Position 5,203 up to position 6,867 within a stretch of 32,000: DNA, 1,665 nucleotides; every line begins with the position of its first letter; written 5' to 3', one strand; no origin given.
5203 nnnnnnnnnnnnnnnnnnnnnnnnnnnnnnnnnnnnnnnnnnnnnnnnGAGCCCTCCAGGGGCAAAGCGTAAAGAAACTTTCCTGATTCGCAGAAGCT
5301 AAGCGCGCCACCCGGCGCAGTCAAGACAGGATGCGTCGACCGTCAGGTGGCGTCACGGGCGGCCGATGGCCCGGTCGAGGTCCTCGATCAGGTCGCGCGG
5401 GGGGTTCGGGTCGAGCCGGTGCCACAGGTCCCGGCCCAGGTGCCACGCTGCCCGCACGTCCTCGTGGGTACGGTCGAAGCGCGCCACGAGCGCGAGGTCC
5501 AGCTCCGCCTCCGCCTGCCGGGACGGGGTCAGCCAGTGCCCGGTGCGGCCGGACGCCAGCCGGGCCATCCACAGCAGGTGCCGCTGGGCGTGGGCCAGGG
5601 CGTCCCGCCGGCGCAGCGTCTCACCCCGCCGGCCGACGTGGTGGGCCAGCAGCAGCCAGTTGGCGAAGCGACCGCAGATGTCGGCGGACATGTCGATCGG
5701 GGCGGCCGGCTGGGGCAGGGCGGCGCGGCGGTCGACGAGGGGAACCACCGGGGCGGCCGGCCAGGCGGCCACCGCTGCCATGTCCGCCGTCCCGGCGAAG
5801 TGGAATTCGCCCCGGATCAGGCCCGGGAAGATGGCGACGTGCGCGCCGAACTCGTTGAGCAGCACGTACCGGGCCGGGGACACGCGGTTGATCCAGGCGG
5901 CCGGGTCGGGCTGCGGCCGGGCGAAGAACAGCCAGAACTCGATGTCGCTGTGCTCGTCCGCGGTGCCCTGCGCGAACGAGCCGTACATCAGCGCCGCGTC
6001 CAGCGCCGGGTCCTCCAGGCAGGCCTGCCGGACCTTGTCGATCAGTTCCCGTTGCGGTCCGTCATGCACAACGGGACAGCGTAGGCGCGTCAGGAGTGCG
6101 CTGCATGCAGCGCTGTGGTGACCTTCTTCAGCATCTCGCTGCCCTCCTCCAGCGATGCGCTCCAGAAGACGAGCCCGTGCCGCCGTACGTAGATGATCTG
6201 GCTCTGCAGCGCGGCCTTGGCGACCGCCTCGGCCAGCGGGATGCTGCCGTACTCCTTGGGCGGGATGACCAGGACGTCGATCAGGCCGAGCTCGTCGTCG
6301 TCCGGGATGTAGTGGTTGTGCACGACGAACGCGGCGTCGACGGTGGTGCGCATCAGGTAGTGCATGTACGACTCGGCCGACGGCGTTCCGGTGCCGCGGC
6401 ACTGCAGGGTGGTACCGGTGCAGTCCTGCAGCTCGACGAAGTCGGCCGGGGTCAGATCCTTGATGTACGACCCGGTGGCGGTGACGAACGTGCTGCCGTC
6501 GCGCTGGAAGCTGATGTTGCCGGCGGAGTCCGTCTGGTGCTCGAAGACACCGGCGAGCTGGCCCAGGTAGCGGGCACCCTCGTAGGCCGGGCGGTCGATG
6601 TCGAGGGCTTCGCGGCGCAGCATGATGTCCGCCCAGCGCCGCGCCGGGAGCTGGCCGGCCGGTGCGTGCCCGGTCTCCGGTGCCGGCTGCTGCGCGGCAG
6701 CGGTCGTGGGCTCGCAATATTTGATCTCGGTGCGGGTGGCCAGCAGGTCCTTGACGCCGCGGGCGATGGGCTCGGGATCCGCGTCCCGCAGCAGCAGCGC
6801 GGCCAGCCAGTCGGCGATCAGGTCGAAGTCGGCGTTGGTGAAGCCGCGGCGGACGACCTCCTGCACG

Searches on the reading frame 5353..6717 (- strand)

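Call 19: search_protein_families(library=pfam, proteins=[window:5353-6717:-], max_evalue=0.001)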
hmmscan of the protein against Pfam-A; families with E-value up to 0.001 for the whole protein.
window:5353-6717:- (454 aa): 2 families
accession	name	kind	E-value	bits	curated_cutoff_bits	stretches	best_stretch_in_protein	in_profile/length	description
PF21418.3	LinB-like_C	-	3.8e-07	30.4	27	1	349-414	10-75/124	Lincosamide nucleotidyltransferase-like, C-terminal domain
PF18765.7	Polbeta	-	0.00069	20.2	26.9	0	228-267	2-41/93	Polymerase beta, Nucleotidyltransferase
